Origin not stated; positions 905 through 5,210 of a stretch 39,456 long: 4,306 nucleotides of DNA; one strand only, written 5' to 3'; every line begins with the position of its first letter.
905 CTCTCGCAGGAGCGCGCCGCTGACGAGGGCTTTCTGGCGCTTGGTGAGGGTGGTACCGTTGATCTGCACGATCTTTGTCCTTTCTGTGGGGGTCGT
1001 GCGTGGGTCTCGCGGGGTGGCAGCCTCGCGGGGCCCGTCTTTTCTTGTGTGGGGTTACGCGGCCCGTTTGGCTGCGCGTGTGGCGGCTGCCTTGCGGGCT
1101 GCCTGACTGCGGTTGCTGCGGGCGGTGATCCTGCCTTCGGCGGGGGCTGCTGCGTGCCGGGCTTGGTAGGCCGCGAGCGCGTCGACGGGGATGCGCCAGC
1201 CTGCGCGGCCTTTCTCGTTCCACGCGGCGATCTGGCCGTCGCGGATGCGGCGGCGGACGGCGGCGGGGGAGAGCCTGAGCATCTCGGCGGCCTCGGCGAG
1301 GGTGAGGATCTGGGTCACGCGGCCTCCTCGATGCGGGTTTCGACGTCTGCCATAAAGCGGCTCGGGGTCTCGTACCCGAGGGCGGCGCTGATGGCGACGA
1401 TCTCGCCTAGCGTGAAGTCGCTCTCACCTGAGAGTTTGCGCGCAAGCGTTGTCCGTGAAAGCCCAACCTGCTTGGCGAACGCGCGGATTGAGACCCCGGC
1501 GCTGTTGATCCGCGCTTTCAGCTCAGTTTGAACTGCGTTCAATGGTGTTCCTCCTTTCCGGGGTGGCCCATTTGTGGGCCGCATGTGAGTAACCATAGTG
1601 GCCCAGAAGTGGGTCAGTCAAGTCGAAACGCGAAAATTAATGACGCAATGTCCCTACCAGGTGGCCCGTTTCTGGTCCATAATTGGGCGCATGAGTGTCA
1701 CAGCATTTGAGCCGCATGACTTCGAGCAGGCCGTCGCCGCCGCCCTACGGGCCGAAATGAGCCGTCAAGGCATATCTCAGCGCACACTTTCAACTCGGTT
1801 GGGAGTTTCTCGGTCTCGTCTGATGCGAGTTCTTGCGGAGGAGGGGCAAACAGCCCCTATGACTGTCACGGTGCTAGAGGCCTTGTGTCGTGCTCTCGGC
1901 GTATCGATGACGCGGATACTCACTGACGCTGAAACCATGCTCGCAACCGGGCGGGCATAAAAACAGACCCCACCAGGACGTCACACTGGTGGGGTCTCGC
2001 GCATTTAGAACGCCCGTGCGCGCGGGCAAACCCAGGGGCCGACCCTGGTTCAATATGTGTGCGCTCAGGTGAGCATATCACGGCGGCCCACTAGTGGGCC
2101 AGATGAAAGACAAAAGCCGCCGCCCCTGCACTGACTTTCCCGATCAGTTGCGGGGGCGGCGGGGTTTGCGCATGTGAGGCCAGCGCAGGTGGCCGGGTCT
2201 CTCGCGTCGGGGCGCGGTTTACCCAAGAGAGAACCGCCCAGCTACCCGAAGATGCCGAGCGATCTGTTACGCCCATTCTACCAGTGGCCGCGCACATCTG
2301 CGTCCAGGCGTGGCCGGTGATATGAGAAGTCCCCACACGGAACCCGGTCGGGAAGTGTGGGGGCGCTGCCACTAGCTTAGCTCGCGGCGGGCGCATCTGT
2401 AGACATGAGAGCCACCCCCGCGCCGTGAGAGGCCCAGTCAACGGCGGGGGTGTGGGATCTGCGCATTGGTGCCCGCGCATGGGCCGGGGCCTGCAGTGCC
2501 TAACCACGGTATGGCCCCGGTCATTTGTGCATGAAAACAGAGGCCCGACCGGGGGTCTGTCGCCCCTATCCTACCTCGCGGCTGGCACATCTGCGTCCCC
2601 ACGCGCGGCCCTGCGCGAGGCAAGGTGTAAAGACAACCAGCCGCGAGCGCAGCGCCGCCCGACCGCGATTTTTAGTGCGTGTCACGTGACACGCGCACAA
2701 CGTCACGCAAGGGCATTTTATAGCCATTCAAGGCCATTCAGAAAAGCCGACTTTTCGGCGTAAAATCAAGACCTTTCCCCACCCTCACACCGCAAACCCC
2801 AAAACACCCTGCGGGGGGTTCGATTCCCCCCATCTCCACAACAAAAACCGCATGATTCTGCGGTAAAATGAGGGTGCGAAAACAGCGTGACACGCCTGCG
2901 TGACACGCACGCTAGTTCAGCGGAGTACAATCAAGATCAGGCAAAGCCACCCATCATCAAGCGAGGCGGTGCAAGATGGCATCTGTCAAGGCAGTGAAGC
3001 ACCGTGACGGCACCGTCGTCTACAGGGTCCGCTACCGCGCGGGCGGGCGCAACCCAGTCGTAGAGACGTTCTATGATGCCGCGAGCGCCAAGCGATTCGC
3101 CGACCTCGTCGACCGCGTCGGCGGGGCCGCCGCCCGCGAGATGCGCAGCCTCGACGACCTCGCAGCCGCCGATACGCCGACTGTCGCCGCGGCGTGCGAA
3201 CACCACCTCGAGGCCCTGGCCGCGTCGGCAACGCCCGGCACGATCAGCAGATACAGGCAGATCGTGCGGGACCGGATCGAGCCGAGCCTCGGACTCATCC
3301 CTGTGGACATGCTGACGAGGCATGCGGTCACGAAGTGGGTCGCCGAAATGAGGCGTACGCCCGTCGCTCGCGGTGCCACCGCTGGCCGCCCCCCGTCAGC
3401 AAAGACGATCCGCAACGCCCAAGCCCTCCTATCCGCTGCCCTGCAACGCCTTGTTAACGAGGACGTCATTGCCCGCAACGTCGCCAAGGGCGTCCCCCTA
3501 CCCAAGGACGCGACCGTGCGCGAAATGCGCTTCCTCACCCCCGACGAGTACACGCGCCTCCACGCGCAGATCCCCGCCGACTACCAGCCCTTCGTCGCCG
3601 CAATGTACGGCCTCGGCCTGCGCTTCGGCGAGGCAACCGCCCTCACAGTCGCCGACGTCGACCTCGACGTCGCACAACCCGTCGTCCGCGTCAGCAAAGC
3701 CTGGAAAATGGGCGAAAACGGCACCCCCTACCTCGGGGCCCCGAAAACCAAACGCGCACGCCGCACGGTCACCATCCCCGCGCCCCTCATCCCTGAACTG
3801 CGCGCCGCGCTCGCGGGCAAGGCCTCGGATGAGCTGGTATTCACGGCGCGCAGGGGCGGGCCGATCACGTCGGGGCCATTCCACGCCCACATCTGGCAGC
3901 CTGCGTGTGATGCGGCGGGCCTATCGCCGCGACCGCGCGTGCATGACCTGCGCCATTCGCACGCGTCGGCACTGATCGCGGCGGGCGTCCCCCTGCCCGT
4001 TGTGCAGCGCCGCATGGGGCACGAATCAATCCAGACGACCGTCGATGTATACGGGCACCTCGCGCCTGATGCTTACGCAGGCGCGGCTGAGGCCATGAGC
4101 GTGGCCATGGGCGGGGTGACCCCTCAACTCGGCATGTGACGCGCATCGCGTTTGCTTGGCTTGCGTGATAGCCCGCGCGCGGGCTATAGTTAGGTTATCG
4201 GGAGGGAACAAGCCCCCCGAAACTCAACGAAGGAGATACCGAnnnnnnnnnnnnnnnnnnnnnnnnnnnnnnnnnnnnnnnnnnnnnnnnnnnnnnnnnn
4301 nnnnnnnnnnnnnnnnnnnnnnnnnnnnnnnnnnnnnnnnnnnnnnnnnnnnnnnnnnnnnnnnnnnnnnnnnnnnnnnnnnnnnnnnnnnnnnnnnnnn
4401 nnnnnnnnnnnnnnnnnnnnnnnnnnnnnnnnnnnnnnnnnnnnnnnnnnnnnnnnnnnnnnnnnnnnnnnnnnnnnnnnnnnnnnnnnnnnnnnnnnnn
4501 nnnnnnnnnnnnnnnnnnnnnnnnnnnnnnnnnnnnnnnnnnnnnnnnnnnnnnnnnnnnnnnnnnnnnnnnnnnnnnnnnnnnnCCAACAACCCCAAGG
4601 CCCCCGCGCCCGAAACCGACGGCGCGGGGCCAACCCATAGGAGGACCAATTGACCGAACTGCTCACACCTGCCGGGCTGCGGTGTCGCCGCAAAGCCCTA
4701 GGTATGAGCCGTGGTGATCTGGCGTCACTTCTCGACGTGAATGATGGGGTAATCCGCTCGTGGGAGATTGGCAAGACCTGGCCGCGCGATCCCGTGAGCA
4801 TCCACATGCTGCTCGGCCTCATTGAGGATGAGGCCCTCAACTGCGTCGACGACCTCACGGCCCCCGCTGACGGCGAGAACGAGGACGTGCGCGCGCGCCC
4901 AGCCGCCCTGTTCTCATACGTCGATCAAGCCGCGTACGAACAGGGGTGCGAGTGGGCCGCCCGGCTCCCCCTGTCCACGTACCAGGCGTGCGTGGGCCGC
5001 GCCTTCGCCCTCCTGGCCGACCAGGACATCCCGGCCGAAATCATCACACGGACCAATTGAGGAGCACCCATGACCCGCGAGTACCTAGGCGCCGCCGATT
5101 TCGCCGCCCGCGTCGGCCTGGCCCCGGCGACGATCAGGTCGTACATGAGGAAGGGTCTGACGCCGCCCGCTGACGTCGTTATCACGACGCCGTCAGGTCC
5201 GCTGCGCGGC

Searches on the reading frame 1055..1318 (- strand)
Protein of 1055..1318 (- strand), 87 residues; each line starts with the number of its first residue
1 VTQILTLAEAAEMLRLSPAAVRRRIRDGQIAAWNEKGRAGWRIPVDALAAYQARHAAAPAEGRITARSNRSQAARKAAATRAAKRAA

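Call 28: search_protein_families(library=pfam, proteins=[window:1055-1318:-], max_evalue=0.01)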
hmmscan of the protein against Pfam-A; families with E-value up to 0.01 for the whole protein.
window:1055-1318:- (87 aa): 5 families
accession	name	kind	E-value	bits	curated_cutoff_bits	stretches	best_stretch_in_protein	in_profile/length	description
PF12728.13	HTH_17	-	7.3e-13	49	27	1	5-55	2-50/51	Helix-turn-helix domain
PF21531.3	Rv2175c_wHTH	-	0.00021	21.6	27.1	1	3-38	14-49/57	DNA-binding protein Rv2175c, wHTH domain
PF20132.4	DUF6522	-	0.00033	20.8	25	1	8-38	16-46/88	Family of unknown function (DUF6522)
PF13404.12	HTH_AsnC-type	-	0.0019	18.4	27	1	6-26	19-39/42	AsnC-type helix-turn-helix domain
PF13412.12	HTH_24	-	0.0094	16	21.9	0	5-26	18-39/48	Winged helix-turn-helix DNA-binding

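Call 81: search_protein_families(library=phrogs, proteins=[window:1055-1318:-], max_evalue=0.001)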
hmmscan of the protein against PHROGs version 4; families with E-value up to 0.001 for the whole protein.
window:1055-1318:- (87 aa): 5 families
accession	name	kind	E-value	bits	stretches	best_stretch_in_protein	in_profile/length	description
phrog_66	-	integration and excision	1.1e-08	36.2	1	3-83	92-170/412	excisionase and transcriptional regulator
phrog_10045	-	DNA, RNA and nucleotide metabolism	1e-06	29.5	1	2-51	18-66/74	HTH DNA binding protein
phrog_2907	-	integration and excision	4.6e-06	28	1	2-43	4-45/117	excisionase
phrog_6401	-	DNA, RNA and nucleotide metabolism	4.9e-05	24.1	1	4-53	9-57/64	DNA binding protein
phrog_57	-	head and packaging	0.00081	20.3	1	3-83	11-95/199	terminase small subunit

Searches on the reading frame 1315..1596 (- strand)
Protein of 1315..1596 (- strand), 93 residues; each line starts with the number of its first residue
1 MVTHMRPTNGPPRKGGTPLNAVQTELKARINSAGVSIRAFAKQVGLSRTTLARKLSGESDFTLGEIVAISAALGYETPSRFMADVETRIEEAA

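Call 28: search_protein_families(library=pfam, proteins=[window:1315-1596:-], max_evalue=0.01)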
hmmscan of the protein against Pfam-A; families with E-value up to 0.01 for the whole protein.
window:1315-1596:- (93 aa): 7 families
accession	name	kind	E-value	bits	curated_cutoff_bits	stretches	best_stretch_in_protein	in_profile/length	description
PF01381.28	HTH_3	-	1.6e-07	31.6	23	1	26-76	1-51/55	Helix-turn-helix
PF13443.12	HTH_26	-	2.3e-05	25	22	1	26-74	2-51/63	Cro/C1-type HTH DNA-binding domain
PF13560.12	HTH_31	-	3e-05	24.7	27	1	26-74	6-55/64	Helix-turn-helix domain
PF02796.21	HTH_7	-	0.0006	20.3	23.8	1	32-56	19-43/45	Helix-turn-helix domain of resolvase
PF18024.7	HTH_50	-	0.00098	19.2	27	1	36-55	25-44/50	Helix-turn-helix domain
PF02954.25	HTH_8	-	0.0043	17.2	22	1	38-55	22-39/42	Bacterial regulatory protein, Fis family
PF12833.13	HTH_18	-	0.0074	17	33.6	0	41-66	2-27/80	Helix-turn-helix domain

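Call 81: search_protein_families(library=phrogs, proteins=[window:1315-1596:-], max_evalue=0.001)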
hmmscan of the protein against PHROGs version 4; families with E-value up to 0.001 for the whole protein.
window:1315-1596:- (93 aa): 8 families
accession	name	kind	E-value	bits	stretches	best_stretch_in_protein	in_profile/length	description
phrog_4583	-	transcription regulation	1.6e-12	48.3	1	21-88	10-76/81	transcriptional repressor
phrog_3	-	transcription regulation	1.4e-06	29.3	1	19-76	86-141/430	transcriptional repressor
phrog_2328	-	transcription regulation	8.5e-06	26.6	1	26-75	20-69/128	transcriptional repressor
phrog_925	-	DNA, RNA and nucleotide metabolism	4.1e-05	24.3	1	24-74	7-57/67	HTH DNA binding protein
phrog_1373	-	transcription regulation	4.3e-05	24.6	1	22-84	64-126/166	transcriptional regulator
phrog_2439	-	transcription regulation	0.00011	22.2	1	25-77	11-63/367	transcriptional regulator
phrog_1728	-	transcription regulation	0.00038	20.5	1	21-73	3-55/380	transcriptional regulator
phrog_4268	-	transcription regulation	0.00081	20.6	1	24-76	38-88/96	transcriptional repressor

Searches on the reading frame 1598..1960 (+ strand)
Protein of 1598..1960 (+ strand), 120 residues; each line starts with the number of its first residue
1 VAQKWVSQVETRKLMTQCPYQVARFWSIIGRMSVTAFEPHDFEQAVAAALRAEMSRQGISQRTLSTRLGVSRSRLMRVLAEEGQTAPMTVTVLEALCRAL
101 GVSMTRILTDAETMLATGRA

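Call 28: search_protein_families(library=pfam, proteins=[window:1598-1960:+], max_evalue=0.01)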
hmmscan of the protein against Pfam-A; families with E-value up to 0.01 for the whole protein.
window:1598-1960:+ (120 aa): 6 families
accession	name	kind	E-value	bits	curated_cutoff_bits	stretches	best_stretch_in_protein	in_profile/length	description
PF13560.12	HTH_31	-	1e-08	35.8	27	1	47-103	3-57/64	Helix-turn-helix domain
PF13443.12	HTH_26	-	6.8e-07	29.9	22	1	50-107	2-57/63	Cro/C1-type HTH DNA-binding domain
PF01381.28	HTH_3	-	4.7e-06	27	23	1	56-105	7-53/55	Helix-turn-helix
PF20075.5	DUF6471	-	0.00013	22.2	26.8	1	43-68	2-27/65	Domain of unknown function (DUF6471)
PF13384.12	HTH_23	-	0.0011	19.1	24.6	1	53-80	12-39/50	Homeodomain-like domain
PF12802.13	MarR_2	-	0.0031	18.1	27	0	55-80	15-42/61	MarR family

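Call 81: search_protein_families(library=phrogs, proteins=[window:1598-1960:+], max_evalue=0.001)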
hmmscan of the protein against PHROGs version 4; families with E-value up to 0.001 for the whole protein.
window:1598-1960:+ (120 aa): 12 families
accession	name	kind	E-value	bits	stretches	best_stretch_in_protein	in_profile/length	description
phrog_4583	-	transcription regulation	1.6e-10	41.8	1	43-114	8-76/81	transcriptional repressor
phrog_1373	-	transcription regulation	2e-08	35.4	1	34-113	52-128/166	transcriptional regulator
phrog_9103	-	transcription regulation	2.4e-06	28.5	1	54-112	17-72/78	transcriptional repressor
phrog_8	-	transcription regulation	3.4e-06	27.7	1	51-114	165-222/346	transcriptional regulator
phrog_13326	-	unknown function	1.3e-05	26.4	1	61-113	10-59/151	-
phrog_5823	-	transcription regulation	2.5e-05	24.6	1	45-117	6-76/404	transcriptional regulator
phrog_2328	-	transcription regulation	4.3e-05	24.3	1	44-106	14-73/128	transcriptional repressor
phrog_2967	-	transcription regulation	0.00011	22.8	1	40-115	5-77/225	transcriptional regulator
phrog_1702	-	transcription regulation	0.0002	22.3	1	48-113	16-81/87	transcriptional repressor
phrog_3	-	transcription regulation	0.00022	22.1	1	41-110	84-148/430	transcriptional repressor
phrog_7241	-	transcription regulation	0.00042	21.4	1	48-105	64-118/122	transcriptional regulator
phrog_2339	-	DNA, RNA and nucleotide metabolism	0.00082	20.3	0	41-103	21-81/98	HTH DNA binding protein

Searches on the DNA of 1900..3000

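Call 84: search_rna_families(source=window, start=1900, end=3000, threshold=evalue, max_evalue=1)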
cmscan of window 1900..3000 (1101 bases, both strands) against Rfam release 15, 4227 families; matches with E-value up to 1: 5.
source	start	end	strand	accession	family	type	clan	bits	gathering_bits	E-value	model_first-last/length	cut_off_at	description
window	2814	2876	+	RF04321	tmRNA_permuted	Gene;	-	25.4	47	0.0056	36-93/213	no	permuted transfer-messenger RNA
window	2814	2876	+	RF01850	beta_tmRNA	Gene;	CL00001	21.5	84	0.00018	86-148/331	no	Betaproteobacteria transfer-messenger RNA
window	1962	2028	-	RF02450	ncr1175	Gene; sRNA;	-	21.3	60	0.38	1-110/110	no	Bacillus sRNA ncr1175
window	2789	2879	+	RF02223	sX4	Gene; sRNA;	-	17.4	70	0.46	1-167/167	no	Proteobacterial sRNA sX4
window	2513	2721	-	RF01681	P4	Gene; sRNA;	-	14.8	37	0.34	1-215/215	no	Pseudomonas sRNA P4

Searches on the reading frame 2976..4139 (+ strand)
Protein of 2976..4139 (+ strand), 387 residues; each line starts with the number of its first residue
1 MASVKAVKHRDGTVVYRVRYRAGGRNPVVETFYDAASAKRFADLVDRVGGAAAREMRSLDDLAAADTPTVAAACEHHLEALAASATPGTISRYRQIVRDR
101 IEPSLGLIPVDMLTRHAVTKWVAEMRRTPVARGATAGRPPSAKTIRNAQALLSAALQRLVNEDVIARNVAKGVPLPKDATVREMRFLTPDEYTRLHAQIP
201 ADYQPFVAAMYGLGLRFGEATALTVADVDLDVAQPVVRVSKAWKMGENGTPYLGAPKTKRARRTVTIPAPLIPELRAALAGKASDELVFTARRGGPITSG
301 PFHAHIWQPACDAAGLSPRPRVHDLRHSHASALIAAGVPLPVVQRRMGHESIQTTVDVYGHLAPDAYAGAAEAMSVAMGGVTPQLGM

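Call 28: search_protein_families(library=pfam, proteins=[window:2976-4139:+], max_evalue=0.01)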
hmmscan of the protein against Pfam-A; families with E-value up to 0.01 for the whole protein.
window:2976-4139:+ (387 aa): 2 families
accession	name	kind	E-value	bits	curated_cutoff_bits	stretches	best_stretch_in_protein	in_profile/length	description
PF00589.27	Phage_integrase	-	1e-23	84.4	27.1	1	186-363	2-169/172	Phage integrase family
PF14659.12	Phage_int_SAM_3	-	0.0001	22.9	22.6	1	75-125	7-57/58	Phage integrase, N-terminal SAM-like domain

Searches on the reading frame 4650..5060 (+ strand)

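Call 27: search_protein_families(library=pfam, proteins=[window:4650-5060:+], max_evalue=0.01)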
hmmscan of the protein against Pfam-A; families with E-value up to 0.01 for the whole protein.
window:4650-5060:+ (136 aa): 1 family
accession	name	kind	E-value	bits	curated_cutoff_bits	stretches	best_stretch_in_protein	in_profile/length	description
PF01381.28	HTH_3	-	0.00021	21.7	23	1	13-47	4-38/55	Helix-turn-helix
